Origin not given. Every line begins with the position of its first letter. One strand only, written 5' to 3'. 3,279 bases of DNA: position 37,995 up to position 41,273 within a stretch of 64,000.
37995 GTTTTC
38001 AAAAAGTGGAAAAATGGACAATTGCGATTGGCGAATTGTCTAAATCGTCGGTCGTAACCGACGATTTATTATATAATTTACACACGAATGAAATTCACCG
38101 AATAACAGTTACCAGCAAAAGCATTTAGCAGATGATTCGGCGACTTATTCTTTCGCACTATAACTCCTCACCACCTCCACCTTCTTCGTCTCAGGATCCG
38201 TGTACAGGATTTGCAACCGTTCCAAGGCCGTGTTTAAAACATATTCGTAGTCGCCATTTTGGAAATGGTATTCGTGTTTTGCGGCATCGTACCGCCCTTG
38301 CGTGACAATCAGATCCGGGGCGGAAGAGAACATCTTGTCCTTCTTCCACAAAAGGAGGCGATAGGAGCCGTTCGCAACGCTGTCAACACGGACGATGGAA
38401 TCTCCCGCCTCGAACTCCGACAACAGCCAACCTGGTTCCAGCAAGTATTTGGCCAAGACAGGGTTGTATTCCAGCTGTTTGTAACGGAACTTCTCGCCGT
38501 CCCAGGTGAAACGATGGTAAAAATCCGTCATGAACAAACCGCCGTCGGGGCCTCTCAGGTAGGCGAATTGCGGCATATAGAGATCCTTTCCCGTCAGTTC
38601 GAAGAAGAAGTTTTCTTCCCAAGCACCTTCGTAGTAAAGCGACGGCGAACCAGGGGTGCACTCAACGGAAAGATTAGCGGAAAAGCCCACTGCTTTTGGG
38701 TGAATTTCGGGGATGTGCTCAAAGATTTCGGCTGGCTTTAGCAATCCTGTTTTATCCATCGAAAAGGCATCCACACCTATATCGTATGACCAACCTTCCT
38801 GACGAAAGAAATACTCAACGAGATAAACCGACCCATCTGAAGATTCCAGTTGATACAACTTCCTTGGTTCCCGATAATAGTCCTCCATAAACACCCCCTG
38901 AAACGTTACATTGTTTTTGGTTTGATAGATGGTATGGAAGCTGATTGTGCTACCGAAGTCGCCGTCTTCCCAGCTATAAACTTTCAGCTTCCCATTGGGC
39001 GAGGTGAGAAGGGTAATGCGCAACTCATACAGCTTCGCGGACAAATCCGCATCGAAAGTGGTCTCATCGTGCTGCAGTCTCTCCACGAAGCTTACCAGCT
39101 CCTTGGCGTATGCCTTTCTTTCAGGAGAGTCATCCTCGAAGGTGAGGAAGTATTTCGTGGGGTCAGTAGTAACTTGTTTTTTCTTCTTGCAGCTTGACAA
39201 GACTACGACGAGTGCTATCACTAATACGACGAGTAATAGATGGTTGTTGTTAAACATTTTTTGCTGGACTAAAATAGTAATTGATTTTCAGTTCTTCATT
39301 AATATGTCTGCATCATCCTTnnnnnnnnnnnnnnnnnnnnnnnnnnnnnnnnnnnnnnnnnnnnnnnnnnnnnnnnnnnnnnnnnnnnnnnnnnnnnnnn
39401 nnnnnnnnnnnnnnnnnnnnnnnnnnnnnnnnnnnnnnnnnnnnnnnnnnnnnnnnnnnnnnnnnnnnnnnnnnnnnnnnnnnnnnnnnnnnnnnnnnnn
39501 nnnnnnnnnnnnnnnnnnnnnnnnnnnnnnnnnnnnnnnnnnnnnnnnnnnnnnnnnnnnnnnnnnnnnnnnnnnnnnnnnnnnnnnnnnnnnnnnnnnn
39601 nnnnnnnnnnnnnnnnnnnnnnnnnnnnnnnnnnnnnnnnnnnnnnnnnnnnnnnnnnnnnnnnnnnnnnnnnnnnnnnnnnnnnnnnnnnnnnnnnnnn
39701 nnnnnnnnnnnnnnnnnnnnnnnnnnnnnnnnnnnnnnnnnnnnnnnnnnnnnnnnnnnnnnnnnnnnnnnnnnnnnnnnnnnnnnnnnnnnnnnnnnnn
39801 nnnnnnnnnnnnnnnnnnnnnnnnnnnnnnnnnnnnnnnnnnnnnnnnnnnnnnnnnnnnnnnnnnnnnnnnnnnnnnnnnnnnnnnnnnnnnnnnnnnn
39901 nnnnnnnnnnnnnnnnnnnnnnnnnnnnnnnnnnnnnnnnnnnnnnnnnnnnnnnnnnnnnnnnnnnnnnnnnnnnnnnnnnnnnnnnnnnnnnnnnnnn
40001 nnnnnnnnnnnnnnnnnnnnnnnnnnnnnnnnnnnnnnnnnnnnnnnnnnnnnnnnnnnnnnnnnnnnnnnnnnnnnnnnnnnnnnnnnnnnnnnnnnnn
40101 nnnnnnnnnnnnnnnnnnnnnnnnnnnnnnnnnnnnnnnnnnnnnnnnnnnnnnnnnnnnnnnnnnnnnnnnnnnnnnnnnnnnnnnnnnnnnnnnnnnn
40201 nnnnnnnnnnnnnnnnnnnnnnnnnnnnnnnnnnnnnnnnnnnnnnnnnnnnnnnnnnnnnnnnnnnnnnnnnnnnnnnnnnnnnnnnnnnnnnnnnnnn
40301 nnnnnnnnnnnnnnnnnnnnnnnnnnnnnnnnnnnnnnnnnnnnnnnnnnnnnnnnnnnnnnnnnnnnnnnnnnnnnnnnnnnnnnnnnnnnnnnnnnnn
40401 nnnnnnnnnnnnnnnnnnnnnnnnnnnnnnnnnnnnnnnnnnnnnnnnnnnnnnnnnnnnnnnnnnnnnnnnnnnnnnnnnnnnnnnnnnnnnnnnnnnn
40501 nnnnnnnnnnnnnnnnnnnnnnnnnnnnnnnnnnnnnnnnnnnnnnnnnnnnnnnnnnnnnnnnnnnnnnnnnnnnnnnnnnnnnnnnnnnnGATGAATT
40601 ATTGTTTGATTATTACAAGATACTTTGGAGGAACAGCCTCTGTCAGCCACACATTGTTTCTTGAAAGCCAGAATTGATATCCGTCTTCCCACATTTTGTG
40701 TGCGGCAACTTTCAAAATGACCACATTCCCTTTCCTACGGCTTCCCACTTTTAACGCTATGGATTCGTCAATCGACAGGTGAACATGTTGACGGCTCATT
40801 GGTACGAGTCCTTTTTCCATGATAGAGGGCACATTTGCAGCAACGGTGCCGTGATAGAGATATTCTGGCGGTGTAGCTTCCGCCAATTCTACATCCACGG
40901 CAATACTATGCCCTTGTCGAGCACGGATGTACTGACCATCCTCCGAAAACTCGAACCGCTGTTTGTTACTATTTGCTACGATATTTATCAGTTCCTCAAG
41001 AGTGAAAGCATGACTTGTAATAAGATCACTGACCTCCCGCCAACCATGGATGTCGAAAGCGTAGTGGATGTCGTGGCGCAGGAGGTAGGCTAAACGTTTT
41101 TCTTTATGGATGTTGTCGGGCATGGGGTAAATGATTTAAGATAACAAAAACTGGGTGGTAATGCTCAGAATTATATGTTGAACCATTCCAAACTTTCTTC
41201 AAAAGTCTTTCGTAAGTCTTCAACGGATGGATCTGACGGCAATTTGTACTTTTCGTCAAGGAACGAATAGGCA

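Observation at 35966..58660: ~22.6-kb AT-rich, strictly unidirectional island between birA and the D-Ala-D-Ala dipeptidase gene, with no recognisable mobility genes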

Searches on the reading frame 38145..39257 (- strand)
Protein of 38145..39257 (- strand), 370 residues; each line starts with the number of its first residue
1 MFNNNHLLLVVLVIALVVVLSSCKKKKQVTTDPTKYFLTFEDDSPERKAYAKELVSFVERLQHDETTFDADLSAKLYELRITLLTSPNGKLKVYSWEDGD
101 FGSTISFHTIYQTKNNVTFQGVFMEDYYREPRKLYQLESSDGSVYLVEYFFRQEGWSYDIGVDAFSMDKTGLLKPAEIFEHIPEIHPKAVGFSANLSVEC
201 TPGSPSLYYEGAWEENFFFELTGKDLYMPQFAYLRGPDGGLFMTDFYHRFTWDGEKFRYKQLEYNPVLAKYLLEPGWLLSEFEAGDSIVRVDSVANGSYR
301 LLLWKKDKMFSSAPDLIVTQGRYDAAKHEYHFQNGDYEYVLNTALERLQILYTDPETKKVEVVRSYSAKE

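Call 5: search_protein_families(library=pfam, proteins=[window:38145-39257:-], max_evalue=0.01)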
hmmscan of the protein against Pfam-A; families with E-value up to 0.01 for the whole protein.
window:38145-39257:- (370 aa): 0 families

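Call 7: search_protein_families(library=ncbifam, proteins=[window:38145-39257:-], max_evalue=0.01)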
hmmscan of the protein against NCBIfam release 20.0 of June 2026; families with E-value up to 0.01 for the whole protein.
window:38145-39257:- (370 aa): 0 families

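Call 13: search_protein_families(library=pfam, proteins=[window:38145-39257:-], max_evalue=10)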
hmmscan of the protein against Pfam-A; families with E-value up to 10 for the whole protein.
window:38145-39257:- (370 aa): 0 families

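Call 35: search_protein_families(library=phrogs, proteins=[window:38145-39257:-], max_evalue=0.01)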
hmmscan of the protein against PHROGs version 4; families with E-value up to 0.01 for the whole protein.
window:38145-39257:- (370 aa): 0 families

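Call 83: predict_structure(alignment_id=A4)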
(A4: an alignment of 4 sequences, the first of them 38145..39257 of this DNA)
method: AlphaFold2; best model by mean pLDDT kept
length: 370 residues; sequences in the alignment: 4
mean_pLDDT: 63.9   pTM: 0.60
mean pLDDT of the five models: 63.9, 63.0, 62.6, 62.5, 62.4
residues with pLDDT >= 90: 37; 70-90: 119; 50-70: 116; < 50: 98
segments of 3 or more residues with pLDDT < 50: 1-4, 20-43, 65-74, 100-105, 122-127, 154-157, 185-190, 195-217, 232-241
pLDDT, mean of each block of 10 residues (from residue 1): 51 60 31 38 49 57 48 49 72 64 51 58 50 80 78 53 73 71 44 45 34 47 76 45 67 85 72 70 75 82 74 81 89 94 82 92 74
secondary structure, 60 per line:
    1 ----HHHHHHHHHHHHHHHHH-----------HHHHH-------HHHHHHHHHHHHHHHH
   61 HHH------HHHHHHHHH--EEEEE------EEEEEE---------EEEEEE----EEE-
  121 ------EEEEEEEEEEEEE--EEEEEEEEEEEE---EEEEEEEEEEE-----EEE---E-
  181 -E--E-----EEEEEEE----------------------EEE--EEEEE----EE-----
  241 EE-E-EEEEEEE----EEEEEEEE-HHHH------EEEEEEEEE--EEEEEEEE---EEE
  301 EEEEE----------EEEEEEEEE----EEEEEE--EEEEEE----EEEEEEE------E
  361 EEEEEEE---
elements in order: H5-21 H33-37 H45-63 H70-78 E81-85 E92-97 E107-112 E117-119 E127-139 E142-153 E157-167 E173-175 E191-197 E220-222 E225-229 E246-252 E257-264 H266-269 E276-284 E287-294 E298-305 E316-324 E329-334 E337-342 E347-353 E360-367

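Call 85: fold_search(model_id=the predicted structure, library=pdb)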
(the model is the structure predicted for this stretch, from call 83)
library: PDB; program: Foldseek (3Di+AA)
matches with E <= 10: 912; with E <= 0.001: 35
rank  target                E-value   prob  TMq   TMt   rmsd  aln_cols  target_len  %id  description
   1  4qrj_A                1.8e-04  0.97  0.19  0.20  14.8       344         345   11  Crystal structure of a putative 6-phosphogluconolactonase (BACUNI_04672) from Bacteroides uniformis ATCC 8492 at 2.20  (released 2014-07-23)
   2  1osp_O                1.8e-04  0.91  0.15  0.19  17.7       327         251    8  CRYSTAL STRUCTURE OF OUTER SURFACE PROTEIN A OF BORRELIA BURGDORFERI COMPLEXED WITH A MURINE MONOCLONAL ANTIBODY FAB (released 1997-04-21)
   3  9fjx_A                2.0e-04  1.00  0.27  0.11  11.1       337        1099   11  Crystal structure of human CRBN-DDB1 in complex with Lenalidomide (released 2025-01-29)
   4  8ajm_A                2.0e-04  1.00  0.26  0.11  11.6       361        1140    9  Structure of human DDB1-DCAF12 in complex with the C-terminus of CCT5 (released 2022-11-09)
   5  5hxb_Y                2.1e-04  1.00  0.27  0.11  11.1       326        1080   10  Cereblon in complex with DDB1, CC-885, and GSPT1 (released 2016-06-29)
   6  3scy                  2.1e-04  0.94  0.18  0.18  14.8       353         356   11  Crystal structure of a putative 6-phosphogluconolactonase (BF1038) from Bacteroides fragilis NCTC 9343 at 1.50 A resolut (released 2011-07-20)
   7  5hxb_B                2.2e-04  1.00  0.27  0.12  10.8       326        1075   10  Cereblon in complex with DDB1, CC-885, and GSPT1 (released 2016-06-29)
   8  6nau_A                2.2e-04  0.90  0.17  0.18  15.8       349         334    9  1.55 Angstrom Resolution Crystal Structure of 6-phosphogluconolactonase from Klebsiella pneumoniae (released 2018-12-19)
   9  6igb_A                2.3e-04  0.98  0.21  0.21  15.5       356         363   12  the structure of Pseudomonas aeruginosa Periplasmic gluconolactonase, PpgL (released 2018-11-21)
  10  2agl_B                2.4e-04  0.96  0.20  0.20  15.6       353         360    8  Crystal structure of the phenylhydrazine adduct of aromatic amine dehydrogenase from Alcaligenes faecalis (released 2006-04-25)
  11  1v04                  2.5e-04  0.96  0.20  0.22  18.9       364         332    9  serum paraoxonase by directed evolution (released 2004-04-23)
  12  3vh0_A                3.3e-04  0.97  0.19  0.21  16.4       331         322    7  Crystal structure of E. coli YncE complexed with DNA (released 2011-11-16)
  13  4qrj_B                3.3e-04  0.95  0.19  0.20  14.7       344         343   11  Crystal structure of a putative 6-phosphogluconolactonase (BACUNI_04672) from Bacteroides uniformis ATCC 8492 at 2.20  (released 2014-07-23)
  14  4fhm_A                3.6e-04  0.82  0.16  0.16  15.9       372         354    9  Nup37-Nup120(aa1-961) complex from Schizosaccharomyces pombe (released 2012-09-26)
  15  7seu_D                4.0e-04  0.99  0.21  0.24  13.7       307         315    9  Crystal structure of E coli contaminant protein YncE co-purified with a plant protein (released 2022-04-20)
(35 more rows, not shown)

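Call 102: search_protein_representatives(alignment_id=A4)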
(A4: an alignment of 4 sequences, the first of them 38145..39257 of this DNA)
Query: 4 sequences, 355 profile positions. Proteins with E-value up to 0.001 (for the whole library): 1295; up to 1e-10: 331; up to 1e-30: 63. The best 150 are listed.
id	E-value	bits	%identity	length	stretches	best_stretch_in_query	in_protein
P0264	5.8e-100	351.3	-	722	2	48-337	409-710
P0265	1.7e-89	316.9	-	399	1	6-347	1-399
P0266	5.9e-86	305.2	-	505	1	36-344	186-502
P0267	7.9e-77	275.2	-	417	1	38-323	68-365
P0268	2.4e-74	267.1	-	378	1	1-352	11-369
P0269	6.7e-72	259.0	-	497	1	6-350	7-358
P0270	5.4e-70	252.7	-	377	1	6-349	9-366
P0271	2.2e-62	227.7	-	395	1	9-344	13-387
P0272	1.8e-58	214.8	-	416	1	1-328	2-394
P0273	2.0e-57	211.4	-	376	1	10-328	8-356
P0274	2.4e-57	211.1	-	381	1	4-351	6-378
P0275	1.3e-56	208.7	-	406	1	9-336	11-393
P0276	2.4e-55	204.5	-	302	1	5-248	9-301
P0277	1.6e-54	201.9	-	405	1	10-334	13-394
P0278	2.9e-51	191.1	-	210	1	146-330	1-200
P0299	4.3e-37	144.5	-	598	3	88-350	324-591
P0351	9.8e-28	113.7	-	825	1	47-328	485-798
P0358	7.8e-27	110.8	-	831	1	55-344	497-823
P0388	5.5e-23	98.1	-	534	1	85-328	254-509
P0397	3.6e-22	95.4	-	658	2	138-332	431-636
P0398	5.4e-22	94.9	-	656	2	262-329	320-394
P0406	1.9e-21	93.1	-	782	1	71-328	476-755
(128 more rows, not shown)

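Call 103: search_protein_families(library=pfam, proteins=[P0264, P0351, P0358, P0406, P0299, P0397, P0398, P0266, P0265, P0388], max_evalue=0.001)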
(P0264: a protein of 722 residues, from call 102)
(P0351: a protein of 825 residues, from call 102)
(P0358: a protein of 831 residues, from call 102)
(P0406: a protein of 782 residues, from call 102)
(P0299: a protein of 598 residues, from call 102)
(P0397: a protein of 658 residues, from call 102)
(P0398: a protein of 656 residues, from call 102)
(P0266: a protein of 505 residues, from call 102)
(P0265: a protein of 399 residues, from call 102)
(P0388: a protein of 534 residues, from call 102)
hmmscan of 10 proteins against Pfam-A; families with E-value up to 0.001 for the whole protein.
P0264 (722 aa): 0 families

P0351 (825 aa): 0 families

P0358 (831 aa): 0 families

P0406 (782 aa): 0 families

P0299 (598 aa): 0 families

P0397 (658 aa): 0 families

P0398 (656 aa): 0 families

P0266 (505 aa): 0 families

P0265 (399 aa): 0 families

P0388 (534 aa): 6 families
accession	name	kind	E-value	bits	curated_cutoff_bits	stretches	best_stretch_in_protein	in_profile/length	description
PF12796.13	Ank_2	-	1.2e-23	83.9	27.3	3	139-230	1-84/90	Ankyrin repeats (3 copies)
PF00023.36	Ank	-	2.6e-20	71.8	21.1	0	103-131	4-32/33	Ankyrin repeat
PF13606.12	Ank_3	-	2.4e-15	55.3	22.3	0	139-160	6-27/30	Ankyrin repeat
PF13637.12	Ank_4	-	2.3e-13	50.4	22.7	1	178-225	2-49/50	Ankyrin repeats (many copies)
PF13857.12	Ank_5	-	2.7e-09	37.6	27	0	169-213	12-56/56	Ankyrin repeats (many copies)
PF23745.1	ANK_LRRK2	-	3.2e-06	27.5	27.5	0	65-155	31-113/130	LRRK2 ANK repeat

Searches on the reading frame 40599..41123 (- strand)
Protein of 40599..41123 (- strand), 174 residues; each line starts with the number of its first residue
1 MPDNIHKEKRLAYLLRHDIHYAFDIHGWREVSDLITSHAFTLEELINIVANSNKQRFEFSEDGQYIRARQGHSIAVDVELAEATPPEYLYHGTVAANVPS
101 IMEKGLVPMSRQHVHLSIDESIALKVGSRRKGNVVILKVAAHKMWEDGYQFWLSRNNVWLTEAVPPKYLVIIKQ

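Call 5: search_protein_families(library=pfam, proteins=[window:40599-41123:-], max_evalue=0.01)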
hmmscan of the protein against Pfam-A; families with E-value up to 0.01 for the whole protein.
window:40599-41123:- (174 aa): 1 family
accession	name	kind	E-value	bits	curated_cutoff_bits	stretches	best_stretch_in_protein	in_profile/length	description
PF01885.22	PTS_2-RNA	-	6.6e-42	144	26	1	8-162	7-176/177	RNA 2'-phosphotransferase, Tpt1 / KptA family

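Call 7: search_protein_families(library=ncbifam, proteins=[window:40599-41123:-], max_evalue=0.01)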
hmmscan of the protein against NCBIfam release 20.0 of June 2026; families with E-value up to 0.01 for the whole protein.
window:40599-41123:- (174 aa): 4 families
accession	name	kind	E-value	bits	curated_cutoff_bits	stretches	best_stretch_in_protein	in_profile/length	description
NF002014.0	PRK00819.1-4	equivalog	2.6e-56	190.4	239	1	8-170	10-179/182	RNA 2'-phosphotransferase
NF002013.0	PRK00819.1-2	equivalog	1.1e-46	158.7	231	1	8-171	11-180/183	RNA 2'-phosphotransferase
NF002012.0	PRK00819.1-1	equivalog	1.8e-34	119.2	233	1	8-168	13-181/184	RNA 2'-phosphotransferase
NF002015.0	PRK00819.1-5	equivalog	1e-26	93.8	279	1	18-173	51-208/210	RNA 2'-phosphotransferase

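Call 34: search_protein_families(library=padloc, proteins=[window:40599-41123:-], max_evalue=0.01)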
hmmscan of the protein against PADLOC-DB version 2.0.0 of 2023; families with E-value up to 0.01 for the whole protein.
window:40599-41123:- (174 aa): 0 families

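Call 105: search_solved_structures(query=window:40599-41123:-, max_evalue=0.00001, show_alignments=2)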
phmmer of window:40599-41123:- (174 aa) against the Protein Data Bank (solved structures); distinct sequences matched with E-value up to 0.00001: 13.
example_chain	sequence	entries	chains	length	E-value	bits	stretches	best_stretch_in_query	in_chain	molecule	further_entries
7kw8_A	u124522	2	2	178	2.8e-34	121.8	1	8-169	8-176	tRNA 2'-phosphotransferase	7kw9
6e3a_A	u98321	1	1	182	8.1e-31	110.5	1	8-169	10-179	Probable RNA 2'-phosphotransferase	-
6ede_A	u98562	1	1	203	1.1e-30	110.1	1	8-169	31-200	Probable RNA 2'-phosphotransferase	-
9ld4_A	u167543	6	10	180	9.3e-27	97.3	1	3-169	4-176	Probable RNA 2'-phosphotransferase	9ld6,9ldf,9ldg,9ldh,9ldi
9ldc_A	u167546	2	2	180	5.4e-26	94.8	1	3-169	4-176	Probable RNA 2'-phosphotransferase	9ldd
9ld3_A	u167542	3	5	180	6e-26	94.7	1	3-169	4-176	Probable RNA 2'-phosphotransferase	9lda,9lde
8tfi_A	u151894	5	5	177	3.8e-19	72.5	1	8-165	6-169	Probable RNA 2'-phosphotransferase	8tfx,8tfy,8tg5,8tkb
8tfz_A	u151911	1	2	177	2.8e-17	66.4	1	9-165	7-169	Probable RNA 2'-phosphotransferase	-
1wfx_A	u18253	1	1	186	2.6e-16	63.3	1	8-171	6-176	Probable RNA 2'-phosphotransferase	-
8tg3_A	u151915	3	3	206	3.2e-16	63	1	7-171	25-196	Probable RNA 2'-phosphotransferase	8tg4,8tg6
7yw4_A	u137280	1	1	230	1e-14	58.1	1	5-169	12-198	tRNA 2'-phosphotransferase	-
7yw2_A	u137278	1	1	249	4.4e-11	46.3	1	4-163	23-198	tRNA 2'-phosphotransferase 1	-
7yw3_A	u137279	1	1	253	2.9e-09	40.4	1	7-163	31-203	tRNA 2'-phosphotransferase 1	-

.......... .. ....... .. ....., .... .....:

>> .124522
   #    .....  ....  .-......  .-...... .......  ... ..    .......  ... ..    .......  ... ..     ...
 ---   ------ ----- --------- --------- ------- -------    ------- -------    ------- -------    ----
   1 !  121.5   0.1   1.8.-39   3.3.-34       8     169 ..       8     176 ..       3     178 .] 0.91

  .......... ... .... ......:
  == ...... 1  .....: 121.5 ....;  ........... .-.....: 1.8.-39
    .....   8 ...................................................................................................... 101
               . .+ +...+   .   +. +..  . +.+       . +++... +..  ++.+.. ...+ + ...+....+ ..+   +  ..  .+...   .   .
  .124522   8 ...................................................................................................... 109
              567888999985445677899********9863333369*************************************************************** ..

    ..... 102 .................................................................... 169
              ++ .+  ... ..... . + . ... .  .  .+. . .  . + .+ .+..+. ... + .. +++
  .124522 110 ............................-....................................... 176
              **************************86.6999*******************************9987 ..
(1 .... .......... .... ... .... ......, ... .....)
